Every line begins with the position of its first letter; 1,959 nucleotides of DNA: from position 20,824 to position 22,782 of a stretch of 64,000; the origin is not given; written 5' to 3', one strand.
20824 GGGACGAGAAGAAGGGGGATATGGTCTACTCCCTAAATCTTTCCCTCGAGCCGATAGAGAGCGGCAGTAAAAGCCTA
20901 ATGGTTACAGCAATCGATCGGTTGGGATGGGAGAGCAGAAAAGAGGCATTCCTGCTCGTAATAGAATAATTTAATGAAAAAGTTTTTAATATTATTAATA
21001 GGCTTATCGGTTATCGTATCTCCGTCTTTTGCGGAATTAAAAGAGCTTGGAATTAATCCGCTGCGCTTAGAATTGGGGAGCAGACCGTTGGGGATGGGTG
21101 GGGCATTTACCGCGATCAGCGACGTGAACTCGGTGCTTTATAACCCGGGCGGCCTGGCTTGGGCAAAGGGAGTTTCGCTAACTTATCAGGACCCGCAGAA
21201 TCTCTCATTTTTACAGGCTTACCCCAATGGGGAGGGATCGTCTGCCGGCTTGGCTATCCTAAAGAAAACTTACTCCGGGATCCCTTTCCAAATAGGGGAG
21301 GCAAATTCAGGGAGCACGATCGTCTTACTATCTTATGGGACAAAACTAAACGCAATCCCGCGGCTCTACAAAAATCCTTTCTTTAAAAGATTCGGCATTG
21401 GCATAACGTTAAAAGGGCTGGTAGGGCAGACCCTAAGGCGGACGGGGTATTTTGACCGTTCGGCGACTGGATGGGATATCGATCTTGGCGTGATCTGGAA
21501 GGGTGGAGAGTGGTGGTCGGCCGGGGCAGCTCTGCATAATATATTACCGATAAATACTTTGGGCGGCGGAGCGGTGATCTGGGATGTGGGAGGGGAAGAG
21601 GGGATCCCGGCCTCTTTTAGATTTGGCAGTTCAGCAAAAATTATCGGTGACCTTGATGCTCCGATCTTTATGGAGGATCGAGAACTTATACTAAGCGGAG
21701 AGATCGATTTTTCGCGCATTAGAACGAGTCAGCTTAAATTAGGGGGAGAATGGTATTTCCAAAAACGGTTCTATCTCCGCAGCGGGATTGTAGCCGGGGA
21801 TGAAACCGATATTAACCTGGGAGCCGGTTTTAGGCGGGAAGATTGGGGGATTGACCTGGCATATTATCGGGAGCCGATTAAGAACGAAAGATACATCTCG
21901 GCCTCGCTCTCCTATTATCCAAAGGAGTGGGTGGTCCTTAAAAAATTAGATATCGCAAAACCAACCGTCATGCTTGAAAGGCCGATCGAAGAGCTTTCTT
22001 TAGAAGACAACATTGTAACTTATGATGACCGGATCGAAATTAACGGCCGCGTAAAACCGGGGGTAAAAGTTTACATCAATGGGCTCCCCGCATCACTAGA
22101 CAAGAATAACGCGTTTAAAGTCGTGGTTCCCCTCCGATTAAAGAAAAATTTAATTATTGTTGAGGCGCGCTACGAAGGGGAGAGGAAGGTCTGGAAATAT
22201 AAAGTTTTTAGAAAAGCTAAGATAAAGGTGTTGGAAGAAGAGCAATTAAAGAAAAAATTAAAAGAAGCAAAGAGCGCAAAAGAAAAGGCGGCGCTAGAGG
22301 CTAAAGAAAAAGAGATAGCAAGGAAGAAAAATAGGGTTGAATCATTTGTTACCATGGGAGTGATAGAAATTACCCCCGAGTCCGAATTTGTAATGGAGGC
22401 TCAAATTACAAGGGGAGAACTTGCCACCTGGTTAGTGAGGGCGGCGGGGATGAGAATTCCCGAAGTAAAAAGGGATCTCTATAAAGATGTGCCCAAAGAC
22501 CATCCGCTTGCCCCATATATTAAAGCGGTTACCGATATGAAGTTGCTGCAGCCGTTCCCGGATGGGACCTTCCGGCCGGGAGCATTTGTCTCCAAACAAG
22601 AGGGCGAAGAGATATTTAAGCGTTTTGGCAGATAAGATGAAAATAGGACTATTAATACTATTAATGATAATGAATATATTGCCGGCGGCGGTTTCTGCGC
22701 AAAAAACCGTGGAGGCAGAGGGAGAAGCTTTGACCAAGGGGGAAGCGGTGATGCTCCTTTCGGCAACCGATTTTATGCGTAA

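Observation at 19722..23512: Envelope gene cluster: outer-membrane beta-barrel with C-terminal coiled coil and SLH domain, next to a triple-SLH protein and an Ig-repeat protein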

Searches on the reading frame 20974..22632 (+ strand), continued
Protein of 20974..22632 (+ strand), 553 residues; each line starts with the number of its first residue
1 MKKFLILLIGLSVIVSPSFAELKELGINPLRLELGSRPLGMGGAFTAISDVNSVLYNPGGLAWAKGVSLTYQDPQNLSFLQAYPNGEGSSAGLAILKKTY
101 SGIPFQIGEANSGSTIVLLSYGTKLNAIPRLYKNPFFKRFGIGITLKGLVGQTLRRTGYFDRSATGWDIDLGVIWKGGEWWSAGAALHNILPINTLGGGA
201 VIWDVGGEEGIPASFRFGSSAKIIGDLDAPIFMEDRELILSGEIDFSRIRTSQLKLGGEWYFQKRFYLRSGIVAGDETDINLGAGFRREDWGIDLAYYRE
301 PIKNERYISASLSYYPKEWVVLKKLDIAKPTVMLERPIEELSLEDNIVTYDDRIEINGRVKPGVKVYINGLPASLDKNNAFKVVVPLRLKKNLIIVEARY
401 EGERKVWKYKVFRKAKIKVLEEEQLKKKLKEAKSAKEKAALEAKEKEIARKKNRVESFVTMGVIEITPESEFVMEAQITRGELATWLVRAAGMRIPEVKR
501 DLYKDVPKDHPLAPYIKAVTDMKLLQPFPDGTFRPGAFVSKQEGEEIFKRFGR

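Call 48: find_encoding_contigs(protein=P0174, flank=10000, max_places=1)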
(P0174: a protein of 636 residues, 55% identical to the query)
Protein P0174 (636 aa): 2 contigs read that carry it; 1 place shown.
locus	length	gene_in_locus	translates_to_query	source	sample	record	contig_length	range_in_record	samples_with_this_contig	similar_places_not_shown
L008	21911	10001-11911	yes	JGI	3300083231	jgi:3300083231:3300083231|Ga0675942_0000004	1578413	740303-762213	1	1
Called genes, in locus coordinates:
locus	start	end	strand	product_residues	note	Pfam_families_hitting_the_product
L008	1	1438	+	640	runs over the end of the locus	PF13672:PP2C_2, PF07228:SpoIIE (faint)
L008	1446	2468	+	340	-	-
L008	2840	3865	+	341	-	-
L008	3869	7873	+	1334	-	PF13205:Big_5, PF00041:fn3 (faint)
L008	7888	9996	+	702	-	PF05345:He_PIG, PF01833:TIG (weak), PF13585:CHU_C (weak)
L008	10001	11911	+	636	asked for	PF00395:SLH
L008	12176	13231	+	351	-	-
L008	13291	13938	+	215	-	-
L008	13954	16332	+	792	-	-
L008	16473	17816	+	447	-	PF01547:SBP_bac_1, PF13416:SBP_bac_8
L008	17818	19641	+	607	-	PF13522:GATase_6, PF13537:GATase_7, PF01380:SIS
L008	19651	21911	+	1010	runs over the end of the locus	-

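Call 68: search_protein_families(library=ncbifam, proteins=[L006:4569-7574:+, L006:7594-9981:+, L008:7888-9993:+, L007:8337-9998:+, L007:3198-6242:+, L006:10001-11941:+], max_evalue=0.01)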
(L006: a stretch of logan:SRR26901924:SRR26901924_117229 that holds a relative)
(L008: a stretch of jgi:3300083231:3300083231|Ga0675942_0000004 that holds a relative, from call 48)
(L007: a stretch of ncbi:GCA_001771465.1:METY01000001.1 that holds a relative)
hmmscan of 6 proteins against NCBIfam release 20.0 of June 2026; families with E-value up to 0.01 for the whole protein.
L006:4569-7574:+ (1002 aa): 0 families

L006:7594-9981:+ (796 aa): 4 families
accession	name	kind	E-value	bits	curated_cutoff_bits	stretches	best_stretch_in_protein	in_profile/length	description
NF052228.1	T9SS_PorZ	equivalog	2.1e-07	29.8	260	1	693-794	663-756/757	type IX secretion system anionic LPS delivery protein PorZ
TIGR04183.1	Por_Secre_tail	domain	3.8e-05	23.6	23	1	705-783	1-63/72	T9SS type A sorting domain-containing protein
NF009452.0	PRK12812.1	equivalog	0.0013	18.1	258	0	733-781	154-208/289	flagellar basal body rod modification protein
NF009453.0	PRK12813.1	equivalog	0.005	16.4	264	0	742-793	136-187/223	flagellar basal body rod modification protein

L008:7888-9993:+ (702 aa): 6 families
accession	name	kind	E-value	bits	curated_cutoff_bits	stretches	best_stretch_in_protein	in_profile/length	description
NF052228.1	T9SS_PorZ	equivalog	4.9e-09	35.2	260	1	599-700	663-756/757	type IX secretion system anionic LPS delivery protein PorZ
TIGR04183.1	Por_Secre_tail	domain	3.2e-06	27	23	1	611-689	1-63/72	T9SS type A sorting domain-containing protein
NF038113.1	T9SSA_dep_M36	equivalog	0.00032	19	885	1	608-690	792-861/869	T9SS-dependent M36 family metallopeptidase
NF005176.1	PRK06655.1-1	equivalog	0.0014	18.6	230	0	636-686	95-150/197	flagellar hook assembly protein FlgD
NF033707.1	T9SS_sortase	equivalog_domain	0.0015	16.3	420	1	595-696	984-1091/1095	type IX secretion system sortase PorU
NF052323.1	T9SSA_dep_M6i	equivalog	0.0028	15.7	600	1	608-690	949-1031/1043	T9SS-dependent M6-like inactivated metalloprotease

L007:8337-9998:+ (554 aa): 7 families
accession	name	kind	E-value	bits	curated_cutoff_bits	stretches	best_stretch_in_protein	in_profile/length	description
NF012211.1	tand_rpt_95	domain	4.7e-12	45.7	90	1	266-333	16-85/98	tandem-95 repeat protein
NF058597.1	CoaZ_rpt_PGGG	domain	5.5e-07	29.6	30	1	152-238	3-88/88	choice-of-anchor Z repeating domain-containing protein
NF052228.1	T9SS_PorZ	equivalog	1.2e-06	27.2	260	1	460-544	670-749/757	type IX secretion system anionic LPS delivery protein PorZ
NF009453.0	PRK12813.1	equivalog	5.6e-06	26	264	1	479-549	113-185/223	flagellar basal body rod modification protein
TIGR04183.1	Por_Secre_tail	domain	4.5e-05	23.3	23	1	467-541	1-64/72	T9SS type A sorting domain-containing protein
NF005176.1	PRK06655.1-1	equivalog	0.0014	18.6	230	1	488-538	95-150/197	flagellar hook assembly protein FlgD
NF033707.1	T9SS_sortase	equivalog_domain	0.0053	14.4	420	0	451-538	983-1078/1095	type IX secretion system sortase PorU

L007:3198-6242:+ (1015 aa): 5 families
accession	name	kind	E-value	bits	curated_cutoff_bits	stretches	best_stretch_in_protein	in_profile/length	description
NF058597.1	CoaZ_rpt_PGGG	domain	6e-22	77.5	30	3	159-245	3-88/88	choice-of-anchor Z repeating domain-containing protein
TIGR03908.1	QH_alpha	equivalog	8.6e-08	31.1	274.35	2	247-352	291-389/510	quinohemoprotein amine dehydrogenase subunit alpha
NF052228.1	T9SS_PorZ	equivalog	1e-06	27.5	260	1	920-1014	670-757/757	type IX secretion system anionic LPS delivery protein PorZ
TIGR03437.1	Soli_cterm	paralog_domain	8.3e-05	22.4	29.05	1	550-617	30-96/225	Solibacter uncharacterized C-terminal domain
NF047769.1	LIC10067_lipo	equivalog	0.00054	19.2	200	1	539-599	51-111/239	LIC10067 family putative lipoprotein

L006:10001-11941:+ (647 aa): 6 families
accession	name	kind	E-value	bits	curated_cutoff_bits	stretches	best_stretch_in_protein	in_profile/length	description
NF033709.1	PorV_fam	subfamily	2.8e-23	83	90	1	43-335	8-324/326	PorV/PorQ family protein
NF033190.2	inl_like_NEAT_1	exception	5.9e-16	57.9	1275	1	431-579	575-720/754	NEAT domain-containing leucine-rich repeat protein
NF033711.1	T9SS_PorQ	equivalog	2.6e-09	36.6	220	1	18-239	4-209/335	type IX secretion system protein PorQ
NF033921.0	por_somb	subfamily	4.7e-09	35.4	100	1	500-541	7-49/485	iron uptake porin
NF052325.1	PorVQ2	equivalog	2.1e-06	26.9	325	1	42-115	30-105/354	putative type IX sorting system protein PorV2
NF033710.1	T9SS_OM_PorV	equivalog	0.0011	18.3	250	1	43-244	30-232/367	type IX secretion system outer membrane channel protein PorV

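Call 80: find_encoding_contigs(protein=P0106, flank=8000, max_places=1)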
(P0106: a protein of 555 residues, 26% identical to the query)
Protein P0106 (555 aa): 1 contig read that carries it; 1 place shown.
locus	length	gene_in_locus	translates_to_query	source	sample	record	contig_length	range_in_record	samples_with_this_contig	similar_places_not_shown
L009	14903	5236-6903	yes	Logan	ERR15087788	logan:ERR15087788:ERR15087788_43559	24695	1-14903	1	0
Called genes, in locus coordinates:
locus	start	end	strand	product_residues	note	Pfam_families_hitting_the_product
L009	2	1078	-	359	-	?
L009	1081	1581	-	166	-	PF01025:GrpE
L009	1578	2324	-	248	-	PF01628:HrcA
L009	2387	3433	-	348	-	PF04055:Radical_SAM, PF06969:HemN_C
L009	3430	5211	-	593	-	PF00009:GTP_EFTU, PF01926:MMR_HSR1 (faint), PF22042:EF-G_D2 (weak), PF03144:GTP_EFTU_D2, PF00679:EFG_C, PF06421:LepA_C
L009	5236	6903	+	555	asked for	PF00395:SLH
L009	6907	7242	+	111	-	PF11969:DcpS_C, PF01230:HIT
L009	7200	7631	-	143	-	-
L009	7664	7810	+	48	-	-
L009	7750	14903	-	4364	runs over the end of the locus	-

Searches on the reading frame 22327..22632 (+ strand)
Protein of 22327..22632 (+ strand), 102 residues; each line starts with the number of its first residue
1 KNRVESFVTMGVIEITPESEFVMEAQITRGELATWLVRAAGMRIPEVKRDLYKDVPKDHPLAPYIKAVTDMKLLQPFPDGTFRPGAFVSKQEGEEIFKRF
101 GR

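Call 85: search_solved_structures(query=window:22327-22632:+, max_evalue=1, show_alignments=5)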
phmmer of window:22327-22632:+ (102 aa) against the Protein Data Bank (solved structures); distinct sequences matched with E-value up to 1: 3.
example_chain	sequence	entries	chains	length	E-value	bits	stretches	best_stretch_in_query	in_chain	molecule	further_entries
4aq1_C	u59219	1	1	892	0.0055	20.1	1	2-82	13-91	SBSB PROTEIN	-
4aq1_A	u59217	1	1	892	0.0055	20.1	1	2-82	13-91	SBSB PROTEIN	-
9f5x_P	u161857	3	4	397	0.73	13.2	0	61-89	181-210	Putative NADH:ubiquinone oxidoreductase 39 kDa subunit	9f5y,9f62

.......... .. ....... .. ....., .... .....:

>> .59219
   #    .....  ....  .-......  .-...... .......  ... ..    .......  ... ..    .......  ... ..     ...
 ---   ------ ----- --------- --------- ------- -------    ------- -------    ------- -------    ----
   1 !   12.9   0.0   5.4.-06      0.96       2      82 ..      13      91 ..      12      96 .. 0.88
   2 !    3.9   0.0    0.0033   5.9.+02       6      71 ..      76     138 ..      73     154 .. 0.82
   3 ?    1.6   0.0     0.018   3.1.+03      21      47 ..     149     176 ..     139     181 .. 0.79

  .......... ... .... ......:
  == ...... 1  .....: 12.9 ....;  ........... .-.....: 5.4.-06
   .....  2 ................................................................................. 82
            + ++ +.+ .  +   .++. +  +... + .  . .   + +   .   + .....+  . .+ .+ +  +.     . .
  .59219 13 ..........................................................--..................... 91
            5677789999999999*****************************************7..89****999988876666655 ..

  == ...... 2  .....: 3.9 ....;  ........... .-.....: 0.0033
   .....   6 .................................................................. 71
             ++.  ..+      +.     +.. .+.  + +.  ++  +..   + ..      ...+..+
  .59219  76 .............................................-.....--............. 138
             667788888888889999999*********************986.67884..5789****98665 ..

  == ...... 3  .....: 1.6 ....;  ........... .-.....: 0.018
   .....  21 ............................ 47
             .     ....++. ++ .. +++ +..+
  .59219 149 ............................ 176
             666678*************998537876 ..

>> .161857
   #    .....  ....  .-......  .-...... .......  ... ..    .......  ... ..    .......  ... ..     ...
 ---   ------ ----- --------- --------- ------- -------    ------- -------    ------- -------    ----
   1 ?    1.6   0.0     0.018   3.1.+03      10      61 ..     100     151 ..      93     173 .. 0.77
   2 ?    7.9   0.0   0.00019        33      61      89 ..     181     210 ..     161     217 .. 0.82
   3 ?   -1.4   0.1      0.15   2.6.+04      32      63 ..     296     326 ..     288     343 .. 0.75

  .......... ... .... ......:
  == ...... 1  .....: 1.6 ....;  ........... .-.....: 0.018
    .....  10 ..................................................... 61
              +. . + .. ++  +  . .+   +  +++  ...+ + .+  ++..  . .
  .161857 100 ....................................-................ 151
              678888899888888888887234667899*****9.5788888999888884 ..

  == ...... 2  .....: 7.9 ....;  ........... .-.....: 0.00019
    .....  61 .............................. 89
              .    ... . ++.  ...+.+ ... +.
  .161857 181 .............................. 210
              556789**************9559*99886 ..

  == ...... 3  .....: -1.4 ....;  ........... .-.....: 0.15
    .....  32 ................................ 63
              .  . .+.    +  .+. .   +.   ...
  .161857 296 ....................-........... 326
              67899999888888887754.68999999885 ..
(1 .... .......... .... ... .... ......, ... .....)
